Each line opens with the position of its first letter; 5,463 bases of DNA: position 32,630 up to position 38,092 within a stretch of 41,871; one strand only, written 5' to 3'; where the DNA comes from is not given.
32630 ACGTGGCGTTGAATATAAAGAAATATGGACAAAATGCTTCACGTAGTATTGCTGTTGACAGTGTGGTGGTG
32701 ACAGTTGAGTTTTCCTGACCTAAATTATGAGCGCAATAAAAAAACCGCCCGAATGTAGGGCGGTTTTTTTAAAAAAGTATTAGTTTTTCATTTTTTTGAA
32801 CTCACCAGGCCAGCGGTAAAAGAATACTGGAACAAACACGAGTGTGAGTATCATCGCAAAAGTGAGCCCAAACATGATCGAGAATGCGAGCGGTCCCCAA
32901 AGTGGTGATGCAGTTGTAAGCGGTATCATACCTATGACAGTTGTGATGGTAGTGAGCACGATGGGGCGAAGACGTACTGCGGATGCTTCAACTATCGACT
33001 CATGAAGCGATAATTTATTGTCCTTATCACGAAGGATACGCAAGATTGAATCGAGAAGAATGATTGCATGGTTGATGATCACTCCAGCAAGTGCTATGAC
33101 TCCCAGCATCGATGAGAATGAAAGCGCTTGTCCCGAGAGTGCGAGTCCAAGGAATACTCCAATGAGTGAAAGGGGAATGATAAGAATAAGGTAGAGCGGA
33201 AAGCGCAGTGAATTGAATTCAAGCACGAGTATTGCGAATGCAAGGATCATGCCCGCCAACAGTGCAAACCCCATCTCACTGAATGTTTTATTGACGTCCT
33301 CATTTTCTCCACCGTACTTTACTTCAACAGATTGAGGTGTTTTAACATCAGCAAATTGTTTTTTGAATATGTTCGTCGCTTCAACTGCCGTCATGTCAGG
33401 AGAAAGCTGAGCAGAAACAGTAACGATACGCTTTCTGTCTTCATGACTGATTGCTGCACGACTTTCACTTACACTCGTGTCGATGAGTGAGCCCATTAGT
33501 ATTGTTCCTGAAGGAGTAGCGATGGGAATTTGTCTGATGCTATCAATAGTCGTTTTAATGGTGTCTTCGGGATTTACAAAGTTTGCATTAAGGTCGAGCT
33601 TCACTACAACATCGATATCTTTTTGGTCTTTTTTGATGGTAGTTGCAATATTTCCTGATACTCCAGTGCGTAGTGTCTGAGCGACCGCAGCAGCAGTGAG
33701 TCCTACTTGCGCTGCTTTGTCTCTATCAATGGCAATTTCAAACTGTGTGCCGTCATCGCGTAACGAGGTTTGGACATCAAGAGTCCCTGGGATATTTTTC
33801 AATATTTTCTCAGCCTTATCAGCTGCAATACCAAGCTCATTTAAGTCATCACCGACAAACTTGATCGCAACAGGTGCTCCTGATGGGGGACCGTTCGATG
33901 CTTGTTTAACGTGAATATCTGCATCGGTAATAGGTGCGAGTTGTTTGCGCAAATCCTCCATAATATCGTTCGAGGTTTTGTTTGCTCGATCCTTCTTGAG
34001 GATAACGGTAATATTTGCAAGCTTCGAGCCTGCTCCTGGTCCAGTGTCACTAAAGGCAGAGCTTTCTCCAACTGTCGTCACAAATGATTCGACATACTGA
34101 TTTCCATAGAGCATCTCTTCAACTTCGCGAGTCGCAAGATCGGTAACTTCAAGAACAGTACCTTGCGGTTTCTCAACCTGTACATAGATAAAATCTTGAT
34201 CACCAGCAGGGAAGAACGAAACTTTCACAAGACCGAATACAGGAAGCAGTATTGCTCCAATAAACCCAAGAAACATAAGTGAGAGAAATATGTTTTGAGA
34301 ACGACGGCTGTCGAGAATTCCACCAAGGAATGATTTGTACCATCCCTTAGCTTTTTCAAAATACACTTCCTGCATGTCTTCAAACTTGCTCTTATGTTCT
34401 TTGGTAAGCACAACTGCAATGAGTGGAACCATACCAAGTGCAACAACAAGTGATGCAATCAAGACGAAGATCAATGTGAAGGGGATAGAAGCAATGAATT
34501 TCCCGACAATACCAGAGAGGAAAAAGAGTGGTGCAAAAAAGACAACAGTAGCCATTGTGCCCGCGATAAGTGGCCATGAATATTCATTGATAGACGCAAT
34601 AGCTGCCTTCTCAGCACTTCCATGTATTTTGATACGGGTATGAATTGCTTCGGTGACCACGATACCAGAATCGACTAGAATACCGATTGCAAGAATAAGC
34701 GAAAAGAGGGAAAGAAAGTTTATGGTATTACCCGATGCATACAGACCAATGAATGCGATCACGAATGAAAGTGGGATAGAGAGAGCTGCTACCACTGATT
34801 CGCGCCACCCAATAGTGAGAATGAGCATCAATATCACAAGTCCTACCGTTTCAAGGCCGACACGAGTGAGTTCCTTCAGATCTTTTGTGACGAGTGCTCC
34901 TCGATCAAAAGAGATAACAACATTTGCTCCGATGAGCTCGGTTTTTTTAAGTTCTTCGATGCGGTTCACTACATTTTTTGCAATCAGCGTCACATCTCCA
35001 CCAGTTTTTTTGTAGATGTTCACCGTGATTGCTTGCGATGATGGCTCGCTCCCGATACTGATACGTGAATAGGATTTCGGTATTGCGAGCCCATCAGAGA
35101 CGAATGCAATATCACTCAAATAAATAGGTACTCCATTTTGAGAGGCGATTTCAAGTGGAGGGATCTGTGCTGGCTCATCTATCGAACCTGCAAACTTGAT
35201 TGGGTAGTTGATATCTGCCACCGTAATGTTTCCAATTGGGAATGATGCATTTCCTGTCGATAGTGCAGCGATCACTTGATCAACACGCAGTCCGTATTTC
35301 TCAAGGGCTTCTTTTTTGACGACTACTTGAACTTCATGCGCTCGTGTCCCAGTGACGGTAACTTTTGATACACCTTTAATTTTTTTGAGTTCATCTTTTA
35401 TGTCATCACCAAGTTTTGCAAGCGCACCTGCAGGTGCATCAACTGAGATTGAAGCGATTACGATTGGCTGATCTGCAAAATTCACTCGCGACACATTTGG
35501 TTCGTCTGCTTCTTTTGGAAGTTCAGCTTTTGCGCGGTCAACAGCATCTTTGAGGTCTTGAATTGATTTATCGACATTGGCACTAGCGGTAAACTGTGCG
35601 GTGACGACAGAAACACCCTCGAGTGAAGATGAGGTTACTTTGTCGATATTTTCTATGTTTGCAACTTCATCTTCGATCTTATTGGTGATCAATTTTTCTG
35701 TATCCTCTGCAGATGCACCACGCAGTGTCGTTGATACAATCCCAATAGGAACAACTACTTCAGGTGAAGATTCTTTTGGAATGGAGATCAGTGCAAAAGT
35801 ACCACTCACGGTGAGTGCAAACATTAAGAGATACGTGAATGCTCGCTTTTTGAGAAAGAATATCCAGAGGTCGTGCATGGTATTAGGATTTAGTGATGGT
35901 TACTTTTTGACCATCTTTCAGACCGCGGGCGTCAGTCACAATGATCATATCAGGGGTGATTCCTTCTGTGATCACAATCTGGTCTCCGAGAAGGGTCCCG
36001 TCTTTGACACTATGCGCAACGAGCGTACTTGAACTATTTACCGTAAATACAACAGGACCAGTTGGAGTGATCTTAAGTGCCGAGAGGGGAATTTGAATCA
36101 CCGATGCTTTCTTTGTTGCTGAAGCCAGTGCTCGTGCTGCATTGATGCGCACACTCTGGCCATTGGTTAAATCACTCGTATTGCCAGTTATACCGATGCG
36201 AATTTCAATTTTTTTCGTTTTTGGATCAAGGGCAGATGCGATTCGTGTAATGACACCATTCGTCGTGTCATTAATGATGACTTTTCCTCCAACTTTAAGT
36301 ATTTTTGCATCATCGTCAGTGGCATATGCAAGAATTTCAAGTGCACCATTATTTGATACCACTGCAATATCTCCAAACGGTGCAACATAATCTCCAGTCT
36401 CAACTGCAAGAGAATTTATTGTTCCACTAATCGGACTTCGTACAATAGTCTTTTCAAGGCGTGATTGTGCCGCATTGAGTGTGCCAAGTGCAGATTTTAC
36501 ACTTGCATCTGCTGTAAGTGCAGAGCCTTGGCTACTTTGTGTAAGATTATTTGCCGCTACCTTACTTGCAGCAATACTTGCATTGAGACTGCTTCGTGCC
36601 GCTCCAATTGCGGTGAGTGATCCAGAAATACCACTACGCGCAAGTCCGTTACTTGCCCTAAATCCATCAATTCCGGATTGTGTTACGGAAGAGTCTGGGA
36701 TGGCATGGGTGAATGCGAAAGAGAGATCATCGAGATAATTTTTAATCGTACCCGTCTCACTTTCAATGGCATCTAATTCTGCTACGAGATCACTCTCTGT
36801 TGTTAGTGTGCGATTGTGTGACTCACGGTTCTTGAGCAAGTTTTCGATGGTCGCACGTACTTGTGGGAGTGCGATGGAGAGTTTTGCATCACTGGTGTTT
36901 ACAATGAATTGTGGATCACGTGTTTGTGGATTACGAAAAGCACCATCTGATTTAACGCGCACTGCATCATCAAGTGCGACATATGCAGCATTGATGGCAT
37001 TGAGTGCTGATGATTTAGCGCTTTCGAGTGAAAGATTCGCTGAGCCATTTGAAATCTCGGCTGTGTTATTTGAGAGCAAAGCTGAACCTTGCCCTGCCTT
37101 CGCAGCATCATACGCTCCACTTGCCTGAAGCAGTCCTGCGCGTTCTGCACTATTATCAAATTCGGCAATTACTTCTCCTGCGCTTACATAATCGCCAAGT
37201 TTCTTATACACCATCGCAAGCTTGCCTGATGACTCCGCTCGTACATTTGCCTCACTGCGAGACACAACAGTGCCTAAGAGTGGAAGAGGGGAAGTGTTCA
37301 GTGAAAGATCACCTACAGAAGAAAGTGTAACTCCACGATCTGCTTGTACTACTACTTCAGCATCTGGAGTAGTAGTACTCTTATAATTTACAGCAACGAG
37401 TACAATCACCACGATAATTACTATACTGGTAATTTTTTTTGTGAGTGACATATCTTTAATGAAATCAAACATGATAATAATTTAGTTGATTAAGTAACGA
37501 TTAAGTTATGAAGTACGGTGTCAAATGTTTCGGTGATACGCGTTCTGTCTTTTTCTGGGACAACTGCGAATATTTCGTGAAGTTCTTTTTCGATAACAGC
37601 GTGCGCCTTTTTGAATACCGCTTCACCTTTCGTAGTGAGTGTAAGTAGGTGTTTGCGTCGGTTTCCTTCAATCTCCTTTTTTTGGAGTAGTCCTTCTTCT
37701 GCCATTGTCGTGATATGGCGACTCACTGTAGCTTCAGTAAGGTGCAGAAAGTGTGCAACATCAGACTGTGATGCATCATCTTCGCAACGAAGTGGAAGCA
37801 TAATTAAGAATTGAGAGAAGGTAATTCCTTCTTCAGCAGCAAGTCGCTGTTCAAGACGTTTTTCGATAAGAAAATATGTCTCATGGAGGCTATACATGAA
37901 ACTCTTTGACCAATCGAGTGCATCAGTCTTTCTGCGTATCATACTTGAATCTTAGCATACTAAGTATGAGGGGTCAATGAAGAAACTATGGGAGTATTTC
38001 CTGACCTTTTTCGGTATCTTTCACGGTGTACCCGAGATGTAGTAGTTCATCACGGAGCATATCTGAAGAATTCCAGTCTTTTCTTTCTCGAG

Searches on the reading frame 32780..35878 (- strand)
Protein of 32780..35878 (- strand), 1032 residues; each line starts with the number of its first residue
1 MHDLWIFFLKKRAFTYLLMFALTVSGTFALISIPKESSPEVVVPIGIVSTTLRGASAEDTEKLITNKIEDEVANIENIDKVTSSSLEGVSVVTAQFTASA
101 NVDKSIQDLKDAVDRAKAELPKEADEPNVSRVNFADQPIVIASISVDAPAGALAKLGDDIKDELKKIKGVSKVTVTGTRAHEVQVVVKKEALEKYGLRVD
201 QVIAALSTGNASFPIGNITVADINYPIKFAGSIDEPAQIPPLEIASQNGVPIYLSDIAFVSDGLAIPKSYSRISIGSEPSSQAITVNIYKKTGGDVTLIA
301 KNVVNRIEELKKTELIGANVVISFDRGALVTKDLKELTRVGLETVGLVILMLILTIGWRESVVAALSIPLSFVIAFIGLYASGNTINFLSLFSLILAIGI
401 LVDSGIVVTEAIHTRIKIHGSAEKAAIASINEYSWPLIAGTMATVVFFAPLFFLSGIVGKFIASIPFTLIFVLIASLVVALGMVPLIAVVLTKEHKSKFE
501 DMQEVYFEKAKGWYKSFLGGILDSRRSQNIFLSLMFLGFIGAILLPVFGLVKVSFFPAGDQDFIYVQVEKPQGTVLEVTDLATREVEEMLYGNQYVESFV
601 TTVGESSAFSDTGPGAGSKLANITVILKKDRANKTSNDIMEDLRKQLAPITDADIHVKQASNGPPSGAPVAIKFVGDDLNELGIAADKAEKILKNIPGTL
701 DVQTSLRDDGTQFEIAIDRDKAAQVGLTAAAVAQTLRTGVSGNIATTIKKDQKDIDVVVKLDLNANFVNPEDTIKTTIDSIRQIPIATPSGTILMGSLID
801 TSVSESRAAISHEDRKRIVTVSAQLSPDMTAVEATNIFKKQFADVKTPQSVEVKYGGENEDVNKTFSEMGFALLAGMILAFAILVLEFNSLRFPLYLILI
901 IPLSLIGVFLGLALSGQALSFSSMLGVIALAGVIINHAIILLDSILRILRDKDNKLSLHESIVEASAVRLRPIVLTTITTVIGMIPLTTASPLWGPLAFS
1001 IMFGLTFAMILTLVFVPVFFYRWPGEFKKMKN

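Call 36: search_protein_families(library=ncbifam, proteins=[window:32780-35878:-])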
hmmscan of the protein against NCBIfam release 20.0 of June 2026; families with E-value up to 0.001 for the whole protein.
window:32780-35878:- (1032 aa): 13 families
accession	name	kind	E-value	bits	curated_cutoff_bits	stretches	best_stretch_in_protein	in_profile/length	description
NF033617.1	RND_permease_2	subfamily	3.2e-155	518.6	1250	1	8-1020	4-1004/1009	multidrug efflux RND transporter permease subunit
NF000282.2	RND_permease_1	subfamily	4.2e-110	369.3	1250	1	7-1021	3-1025/1029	multidrug efflux RND transporter permease subunit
TIGR00914.1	2A0601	subfamily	2e-97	327.1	701.45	1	9-1021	10-1033/1051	CusA/CzcA family heavy metal efflux RND transporter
NF007905.0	PRK10614.1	equivalog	2.4e-94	316.9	1774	1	6-1020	5-1005/1025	multidrug efflux RND transporter permease subunit MdtC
TIGR00915.1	2A0602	subfamily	1e-91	308.3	940.35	1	7-1021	4-1026/1050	efflux RND transporter permease subunit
NF007798.0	PRK10503.1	equivalog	1.7e-85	287.5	1584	1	9-1021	17-1020/1040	MdtB/MuxB family multidrug efflux RND transporter permease subunit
NF007133.0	PRK09579.1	equivalog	2e-73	247.5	1763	1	35-1001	34-976/1017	multidrug efflux RND transporter permease subunit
NF007842.1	PRK10555.1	equivalog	6.9e-70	236.1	1854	1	7-1021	4-1024/1036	multidrug efflux RND transporter permease AcrD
NF007131.0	PRK09577.1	equivalog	3.6e-63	213.7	1768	1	7-1021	4-1020/1045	multidrug efflux RND transporter permease subunit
NF000037.1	RND_perm_OqxB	exception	9.7e-52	175.9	2200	1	4-1020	3-1031/1050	multidrug efflux RND transporter permease subunit OqxB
NF011706.2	PRK15127.1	equivalog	9.1e-50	169.5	2150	1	7-1021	4-1027/1049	multidrug efflux RND transporter permease subunit AcrB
TIGR00916.1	2A0604s01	subfamily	4.3e-06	26.5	148.6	1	877-1010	93-228/231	SecD/SecF family protein translocase subunit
NF009583.0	PRK13024.1-3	subfamily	0.00033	18.8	721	0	345-505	287-445/755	protein translocase subunit SecDF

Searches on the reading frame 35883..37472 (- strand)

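Call 36: search_protein_families(library=ncbifam, proteins=[window:35883-37472:-])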
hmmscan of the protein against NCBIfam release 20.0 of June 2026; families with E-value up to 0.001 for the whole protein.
window:35883-37472:- (529 aa): 17 families
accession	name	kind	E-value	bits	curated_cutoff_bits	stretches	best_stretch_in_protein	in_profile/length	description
TIGR01730.1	RND_mfp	subfamily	5.8e-38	130.6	94.9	2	303-526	96-321/322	efflux RND transporter periplasmic adaptor subunit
TIGR00999.1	8a0102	subfamily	1.4e-16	60.4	319.3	1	308-513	57-264/271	CzcB/NccB family metal efflux transporter periplasmic adaptor subunit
TIGR00998.1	8a0101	subfamily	1e-15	57.6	390.8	2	284-402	150-266/334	EmrA/EmrK family multidrug efflux transporter periplasmic adaptor subunit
NF002939.0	PRK03598.1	equivalog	1.7e-12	47.1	393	2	275-401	135-264/332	secretion protein HlyD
NF008589.1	PRK11556.1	equivalog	4.2e-12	45.7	391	1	317-527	168-388/392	MdtA/MuxA family multidrug efflux RND transporter periplasmic adaptor subunit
TIGR02971.1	heterocyst_DevB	subfamily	2.2e-10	40.4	129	1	290-402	152-264/327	ABC exporter membrane fusion protein, DevB family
TIGR01843.1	type_I_hlyD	subfamily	5.9e-08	32.1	208.65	1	75-400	44-331/422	HlyD family type I secretion periplasmic adaptor subunit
NF007132.1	PRK09578.1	equivalog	4.9e-07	28.8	512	0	414-526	267-375/396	MexX/AxyX family multidrug efflux RND transporter periplasmic adaptor subunit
TIGR03794.1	NHLM_micro_HlyD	equivalog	5.7e-07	28.8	156.2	1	75-404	59-320/421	NHLP bacteriocin system secretion protein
NF007785.0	PRK10476.1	equivalog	3.1e-06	26.3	376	1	289-396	161-263/347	multidrug transporter subunit MdtN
NF033138.2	RND-peri-MexC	equivalog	6.6e-06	25.5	625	0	405-527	253-372/375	MexC family multidrug efflux RND transporter periplasmic adaptor subunit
NF007850.1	PRK10559.1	equivalog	6.7e-06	25.4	400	1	301-400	108-206/303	p-hydroxybenzoic acid efflux pump subunit AaeA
NF038010.1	ABC_adapt_DarC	equivalog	8.5e-05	21.4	450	1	322-513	211-402/417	darobactin export ABC transporter periplasmic adaptor subunit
NF004547.1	PRK05889.1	equivalog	0.00015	21.9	75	0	74-104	39-69/71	biotin/lipoyl-binding carrier protein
TIGR03309.1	matur_yqeB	equivalog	0.00018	21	220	0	9-109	98-198/256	selenium-dependent molybdenum cofactor biosynthesis protein YqeB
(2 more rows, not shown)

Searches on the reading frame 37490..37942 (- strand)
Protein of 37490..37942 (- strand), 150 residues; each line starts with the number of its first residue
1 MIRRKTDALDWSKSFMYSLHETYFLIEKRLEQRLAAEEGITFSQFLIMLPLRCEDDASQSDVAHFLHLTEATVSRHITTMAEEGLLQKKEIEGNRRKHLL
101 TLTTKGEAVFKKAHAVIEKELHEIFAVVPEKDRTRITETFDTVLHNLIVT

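Call 61: search_protein_families(library=pfam, proteins=[window:37490-37942:-], max_evalue=0.01)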
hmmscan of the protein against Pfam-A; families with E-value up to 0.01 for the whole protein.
window:37490-37942:- (150 aa): 12 families
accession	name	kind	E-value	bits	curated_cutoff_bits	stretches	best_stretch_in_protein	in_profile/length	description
PF01047.28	MarR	-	1.7e-10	41.1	24.6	1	40-97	1-58/59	MarR family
PF13601.12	HTH_34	-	5.1e-06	27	27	1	45-117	3-76/80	Winged helix DNA-binding domain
PF12802.13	MarR_2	-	5.7e-06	26.8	27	1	39-96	2-60/61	MarR family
PF13545.12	HTH_Crp_2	-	1.1e-05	25.8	27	1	53-97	19-65/70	Crp-like helix-turn-helix domain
PF13463.12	HTH_27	-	2.4e-05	25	22.2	1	55-106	17-68/68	Winged helix DNA-binding domain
PF25213.1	HVO_A0261_N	-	4.2e-05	23.8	35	1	52-118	20-79/86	HVO_A0261 N-terminal domain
PF09339.16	HTH_IclR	-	7.8e-05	22.8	22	1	54-88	16-50/52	IclR helix-turn-helix domain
PF24034.1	DUF7343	-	9.7e-05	22.6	27.6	1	57-91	19-53/62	Domain of unknown function (DUF7343)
PF13412.12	HTH_24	-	0.00011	22.2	21.9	1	54-86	15-47/48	Winged helix-turn-helix DNA-binding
PF22381.2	Staph_reg_Sar_Rot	-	0.00027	21.4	27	1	33-111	5-83/85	Transcriptional regulator SarA/Rot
PF14493.12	HTH_40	-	0.0024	18.5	27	0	57-100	13-58/89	Helix-turn-helix domain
PF13551.12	HTH_29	-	0.0045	17.5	28.1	1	53-99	8-57/64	Winged helix-turn helix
